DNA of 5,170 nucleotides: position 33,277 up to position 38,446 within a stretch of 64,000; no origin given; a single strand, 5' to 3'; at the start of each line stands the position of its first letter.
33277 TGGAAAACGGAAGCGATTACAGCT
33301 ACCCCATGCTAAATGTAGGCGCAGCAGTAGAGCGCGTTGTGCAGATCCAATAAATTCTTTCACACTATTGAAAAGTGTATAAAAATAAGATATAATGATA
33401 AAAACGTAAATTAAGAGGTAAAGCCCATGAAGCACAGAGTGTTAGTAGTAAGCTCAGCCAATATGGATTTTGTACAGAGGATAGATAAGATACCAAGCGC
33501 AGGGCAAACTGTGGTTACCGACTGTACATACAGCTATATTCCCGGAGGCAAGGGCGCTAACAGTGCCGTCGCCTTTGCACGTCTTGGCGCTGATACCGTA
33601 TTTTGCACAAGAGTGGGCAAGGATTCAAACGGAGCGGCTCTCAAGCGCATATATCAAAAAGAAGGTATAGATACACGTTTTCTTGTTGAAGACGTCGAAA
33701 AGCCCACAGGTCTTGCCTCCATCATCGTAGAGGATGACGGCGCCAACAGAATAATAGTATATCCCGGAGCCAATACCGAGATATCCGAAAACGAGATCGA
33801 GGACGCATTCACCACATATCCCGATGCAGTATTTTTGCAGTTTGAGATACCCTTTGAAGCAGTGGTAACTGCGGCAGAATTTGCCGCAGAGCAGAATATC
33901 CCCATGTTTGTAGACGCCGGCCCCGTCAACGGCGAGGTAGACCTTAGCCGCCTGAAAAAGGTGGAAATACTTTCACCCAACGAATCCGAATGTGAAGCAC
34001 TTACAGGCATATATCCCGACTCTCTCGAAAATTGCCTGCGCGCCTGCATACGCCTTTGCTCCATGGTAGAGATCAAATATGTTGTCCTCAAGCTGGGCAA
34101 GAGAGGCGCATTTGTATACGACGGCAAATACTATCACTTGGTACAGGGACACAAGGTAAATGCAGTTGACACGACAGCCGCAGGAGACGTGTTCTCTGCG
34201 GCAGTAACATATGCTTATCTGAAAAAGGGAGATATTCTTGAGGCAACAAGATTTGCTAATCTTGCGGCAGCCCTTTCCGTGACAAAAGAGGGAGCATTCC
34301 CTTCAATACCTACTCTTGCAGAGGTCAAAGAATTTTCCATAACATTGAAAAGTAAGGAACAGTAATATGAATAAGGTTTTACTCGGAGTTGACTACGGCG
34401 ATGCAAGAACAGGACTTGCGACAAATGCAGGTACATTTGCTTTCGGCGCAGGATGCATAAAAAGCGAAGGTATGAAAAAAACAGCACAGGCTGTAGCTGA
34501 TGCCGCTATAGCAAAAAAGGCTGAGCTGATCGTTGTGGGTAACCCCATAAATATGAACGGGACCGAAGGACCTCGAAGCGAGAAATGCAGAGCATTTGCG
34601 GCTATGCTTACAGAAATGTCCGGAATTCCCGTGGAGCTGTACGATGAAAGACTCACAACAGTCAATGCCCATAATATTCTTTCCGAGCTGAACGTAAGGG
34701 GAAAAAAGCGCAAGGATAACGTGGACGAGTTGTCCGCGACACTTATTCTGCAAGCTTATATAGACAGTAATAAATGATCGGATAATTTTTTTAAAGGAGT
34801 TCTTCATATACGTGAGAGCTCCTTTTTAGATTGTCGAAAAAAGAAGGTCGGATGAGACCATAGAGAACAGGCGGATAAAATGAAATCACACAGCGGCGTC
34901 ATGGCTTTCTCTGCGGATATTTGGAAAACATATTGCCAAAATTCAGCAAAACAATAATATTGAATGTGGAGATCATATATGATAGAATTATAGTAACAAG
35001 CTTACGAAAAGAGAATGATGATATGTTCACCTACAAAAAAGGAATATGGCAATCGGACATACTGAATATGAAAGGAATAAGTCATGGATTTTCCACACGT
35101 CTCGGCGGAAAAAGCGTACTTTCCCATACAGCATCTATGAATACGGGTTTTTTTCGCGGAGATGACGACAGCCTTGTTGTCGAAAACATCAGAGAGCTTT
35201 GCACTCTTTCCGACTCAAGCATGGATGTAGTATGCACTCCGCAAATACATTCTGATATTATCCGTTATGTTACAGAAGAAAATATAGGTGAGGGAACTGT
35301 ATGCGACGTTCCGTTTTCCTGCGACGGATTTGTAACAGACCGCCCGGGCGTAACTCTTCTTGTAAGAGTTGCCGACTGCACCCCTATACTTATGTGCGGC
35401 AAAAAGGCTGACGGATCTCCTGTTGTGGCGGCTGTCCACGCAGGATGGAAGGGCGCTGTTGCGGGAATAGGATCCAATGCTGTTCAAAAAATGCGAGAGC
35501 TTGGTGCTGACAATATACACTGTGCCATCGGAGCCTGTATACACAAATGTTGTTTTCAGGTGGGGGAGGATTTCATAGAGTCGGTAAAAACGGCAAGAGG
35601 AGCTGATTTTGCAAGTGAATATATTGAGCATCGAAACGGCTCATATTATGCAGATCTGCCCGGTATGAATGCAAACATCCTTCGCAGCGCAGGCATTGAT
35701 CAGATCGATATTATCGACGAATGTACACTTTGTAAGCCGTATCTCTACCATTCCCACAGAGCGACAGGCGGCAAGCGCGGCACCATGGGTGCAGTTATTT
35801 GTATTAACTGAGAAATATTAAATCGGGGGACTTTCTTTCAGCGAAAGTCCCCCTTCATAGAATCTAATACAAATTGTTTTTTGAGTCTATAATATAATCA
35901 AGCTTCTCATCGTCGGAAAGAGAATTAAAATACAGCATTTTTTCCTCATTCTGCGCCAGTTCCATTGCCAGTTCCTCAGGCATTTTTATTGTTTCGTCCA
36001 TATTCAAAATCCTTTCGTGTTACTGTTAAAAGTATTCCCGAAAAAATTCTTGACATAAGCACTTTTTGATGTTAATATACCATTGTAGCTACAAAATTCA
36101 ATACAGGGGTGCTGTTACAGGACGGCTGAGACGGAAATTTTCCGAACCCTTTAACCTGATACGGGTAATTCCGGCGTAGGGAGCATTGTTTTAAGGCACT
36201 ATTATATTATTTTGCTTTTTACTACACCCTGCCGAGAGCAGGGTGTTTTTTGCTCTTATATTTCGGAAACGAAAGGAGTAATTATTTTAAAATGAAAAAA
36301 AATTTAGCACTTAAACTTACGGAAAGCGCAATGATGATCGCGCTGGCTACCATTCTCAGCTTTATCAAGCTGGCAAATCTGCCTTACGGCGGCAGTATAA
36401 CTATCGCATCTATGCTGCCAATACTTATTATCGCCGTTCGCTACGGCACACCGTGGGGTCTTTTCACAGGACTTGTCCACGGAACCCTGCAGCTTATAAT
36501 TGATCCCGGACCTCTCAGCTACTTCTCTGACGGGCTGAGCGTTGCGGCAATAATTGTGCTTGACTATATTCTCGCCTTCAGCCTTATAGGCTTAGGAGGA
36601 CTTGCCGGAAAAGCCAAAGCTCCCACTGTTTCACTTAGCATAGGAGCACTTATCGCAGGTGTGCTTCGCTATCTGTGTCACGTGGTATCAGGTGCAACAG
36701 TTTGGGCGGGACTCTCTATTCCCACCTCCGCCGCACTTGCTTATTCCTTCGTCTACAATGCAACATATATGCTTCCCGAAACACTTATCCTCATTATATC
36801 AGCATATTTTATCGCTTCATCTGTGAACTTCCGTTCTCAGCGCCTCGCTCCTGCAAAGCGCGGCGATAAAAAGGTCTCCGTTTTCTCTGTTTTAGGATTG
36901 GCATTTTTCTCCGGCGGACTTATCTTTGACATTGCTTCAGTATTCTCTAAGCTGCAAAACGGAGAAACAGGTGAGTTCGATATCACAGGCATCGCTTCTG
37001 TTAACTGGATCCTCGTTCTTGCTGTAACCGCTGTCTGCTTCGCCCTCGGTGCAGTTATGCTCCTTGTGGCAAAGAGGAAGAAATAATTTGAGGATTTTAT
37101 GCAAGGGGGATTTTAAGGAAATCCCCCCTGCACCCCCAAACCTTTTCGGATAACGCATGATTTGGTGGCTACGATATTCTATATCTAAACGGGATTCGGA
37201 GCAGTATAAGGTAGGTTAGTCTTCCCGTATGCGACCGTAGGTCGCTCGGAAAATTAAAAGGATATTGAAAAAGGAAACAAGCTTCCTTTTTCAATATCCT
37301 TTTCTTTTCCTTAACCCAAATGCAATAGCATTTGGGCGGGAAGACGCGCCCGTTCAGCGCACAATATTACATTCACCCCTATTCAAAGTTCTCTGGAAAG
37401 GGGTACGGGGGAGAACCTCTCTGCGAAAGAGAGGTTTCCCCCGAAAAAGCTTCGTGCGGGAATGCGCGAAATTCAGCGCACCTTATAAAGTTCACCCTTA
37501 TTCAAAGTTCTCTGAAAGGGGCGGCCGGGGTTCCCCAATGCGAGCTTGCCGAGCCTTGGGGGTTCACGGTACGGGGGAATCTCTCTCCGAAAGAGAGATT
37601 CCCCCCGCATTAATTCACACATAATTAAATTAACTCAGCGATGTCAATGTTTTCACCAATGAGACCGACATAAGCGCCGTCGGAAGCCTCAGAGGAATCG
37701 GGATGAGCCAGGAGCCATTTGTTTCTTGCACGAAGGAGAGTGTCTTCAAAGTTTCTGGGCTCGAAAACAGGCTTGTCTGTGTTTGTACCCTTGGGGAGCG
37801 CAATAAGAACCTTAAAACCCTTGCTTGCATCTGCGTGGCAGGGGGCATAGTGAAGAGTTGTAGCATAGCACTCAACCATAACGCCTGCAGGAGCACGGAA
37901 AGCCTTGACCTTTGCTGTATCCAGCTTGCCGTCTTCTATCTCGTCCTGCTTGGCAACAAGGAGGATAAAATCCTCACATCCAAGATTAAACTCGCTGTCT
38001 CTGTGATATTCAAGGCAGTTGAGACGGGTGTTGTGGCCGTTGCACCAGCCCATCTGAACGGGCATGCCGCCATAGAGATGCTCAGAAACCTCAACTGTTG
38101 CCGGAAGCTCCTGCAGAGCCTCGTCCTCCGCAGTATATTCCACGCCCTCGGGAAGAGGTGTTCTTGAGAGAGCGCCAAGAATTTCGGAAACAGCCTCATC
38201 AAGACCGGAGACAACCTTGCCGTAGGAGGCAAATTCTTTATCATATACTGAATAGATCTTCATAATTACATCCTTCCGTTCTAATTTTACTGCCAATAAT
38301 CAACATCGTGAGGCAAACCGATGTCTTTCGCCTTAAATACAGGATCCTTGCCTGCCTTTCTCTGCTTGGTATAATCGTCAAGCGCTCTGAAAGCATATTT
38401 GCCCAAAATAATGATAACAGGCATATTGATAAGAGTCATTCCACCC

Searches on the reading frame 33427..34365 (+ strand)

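Call 63: search_protein_families(library=pfam, proteins=[window:33427-34365:+], max_evalue=0.00001)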
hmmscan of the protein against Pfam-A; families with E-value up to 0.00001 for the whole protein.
window:33427-34365:+ (312 aa): 2 families
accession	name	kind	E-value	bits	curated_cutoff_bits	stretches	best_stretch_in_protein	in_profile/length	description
PF00294.29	PfkB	-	9.6e-59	199.6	25.8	1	3-296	2-301/302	pfkB family carbohydrate kinase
PF08543.17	Phos_pyr_kin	-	3.1e-09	37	27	1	176-277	117-224/246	Phosphomethylpyrimidine kinase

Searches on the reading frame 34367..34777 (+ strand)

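Call 63: search_protein_families(library=pfam, proteins=[window:34367-34777:+], max_evalue=0.00001)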
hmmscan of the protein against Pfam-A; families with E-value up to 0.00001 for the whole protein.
window:34367-34777:+ (136 aa): 1 family
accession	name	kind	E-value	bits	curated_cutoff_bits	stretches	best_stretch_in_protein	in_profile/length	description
PF03652.20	RuvX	-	4.6e-34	118.1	29.2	1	4-133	2-133/134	Holliday junction resolvase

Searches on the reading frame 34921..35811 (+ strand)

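Call 63: search_protein_families(library=pfam, proteins=[window:34921-35811:+], max_evalue=0.00001)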
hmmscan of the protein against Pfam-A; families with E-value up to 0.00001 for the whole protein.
window:34921-35811:+ (296 aa): 1 family
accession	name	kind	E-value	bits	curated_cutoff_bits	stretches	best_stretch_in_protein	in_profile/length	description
PF02578.20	Cu-oxidase_4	-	4.5e-60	203.5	22.9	1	58-294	1-238/238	Multi-copper polyphenol oxidoreductase laccase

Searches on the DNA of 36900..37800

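Call 12: search_rna_families(source=window, start=36900, end=37800, threshold=evalue, max_evalue=10)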
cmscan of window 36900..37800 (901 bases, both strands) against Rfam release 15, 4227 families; matches with E-value up to 10: 24.
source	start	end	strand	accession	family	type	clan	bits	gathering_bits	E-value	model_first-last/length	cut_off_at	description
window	37246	37315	-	RF03308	MIR848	Gene; miRNA;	-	28.1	90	0.0009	1-97/97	no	MIR848 microRNA precursor family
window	37252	37307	-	RF03623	mir-1252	Gene; miRNA;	-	25.4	70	0.091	1-65/65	no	mir-1252 microRNA precursor family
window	37255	37303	-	RF00994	mir-1255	Gene; miRNA;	-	24.5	63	0.016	1-67/67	no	mir-1255 microRNA precursor family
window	37259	37300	-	RF04269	mir-373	Gene; miRNA;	-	23.3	69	0.089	1-69/69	no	mir-373 microRNA precursor family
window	37055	37116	-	RF02548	Oskar_OES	Cis-reg;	-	21.4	46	0.59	1-67/67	no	Oocyte entry signal (OES) from oskar mRNA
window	37248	37311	-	RF04157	MIR9486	Gene; miRNA;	-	20.9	100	0.19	1-119/119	no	MIR9486 microRNA precursor family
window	37255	37308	+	RF04343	Plastid-psbA-2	Cis-reg;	CL00153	19.7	55.8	0.75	1-60/60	no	Plastid-psbA-2 3UTR RNA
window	37245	37311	-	RF03918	mir-4922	Gene; miRNA;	-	18.5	82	2.9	1-65/65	no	mir-4922 microRNA precursor family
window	37233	37336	-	RF03046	Pseudomonadales-1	Gene; sRNA;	-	18.1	68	0.091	1-164/164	no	Pseudomonadales-1 RNA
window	37077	37153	-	RF03594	mir-3817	Gene; miRNA;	-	18.1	90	1.7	1-89/89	no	mir-3817 microRNA precursor family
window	37254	37305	-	RF03959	mir-303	Gene; miRNA;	-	17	77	8.4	1-70/70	no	mir-303 microRNA precursor family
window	37582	37664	-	RF00212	SNORD38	Gene; snRNA; snoRNA; CD-box;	CL00051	16.8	44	3.5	1-70/70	no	Small nucleolar RNA SNORD38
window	37258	37301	+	RF04251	MIR5070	Gene; miRNA;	CL00139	16.7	100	4.6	1-116/116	no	MIR5070 microRNA precursor family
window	37256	37303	+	RF03351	MIR6020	Gene; miRNA;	-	16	118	5.7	1-110/110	no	MIR6020 microRNA precursor family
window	37252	37345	+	RF00021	Spot_42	Gene; sRNA;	-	15.9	80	3.4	1-115/115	no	Spot 42 RNA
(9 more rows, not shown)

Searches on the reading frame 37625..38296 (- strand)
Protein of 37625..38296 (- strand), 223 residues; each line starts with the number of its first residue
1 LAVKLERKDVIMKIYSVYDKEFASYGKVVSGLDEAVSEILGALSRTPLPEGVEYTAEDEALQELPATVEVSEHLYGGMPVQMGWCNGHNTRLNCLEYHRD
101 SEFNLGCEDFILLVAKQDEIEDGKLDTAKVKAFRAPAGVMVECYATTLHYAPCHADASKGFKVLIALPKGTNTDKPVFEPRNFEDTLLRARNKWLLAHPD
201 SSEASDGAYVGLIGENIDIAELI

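Call 21: search_protein_families(library=pfam, proteins=[window:37625-38296:-])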
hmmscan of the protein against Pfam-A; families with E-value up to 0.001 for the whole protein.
window:37625-38296:- (223 aa): 1 family
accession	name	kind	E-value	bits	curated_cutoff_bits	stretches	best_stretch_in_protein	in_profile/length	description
PF16161.11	DUF4867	-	3.2e-80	268.8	28.7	1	14-217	1-201/201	Domain of unknown function (DUF4867)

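Call 97: find_encoding_contigs(protein=window:37625-38296:-, flank=10000, max_places=10)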
Protein window:37625-38296:- (223 aa): no gene with exactly this product is on record in the collection.
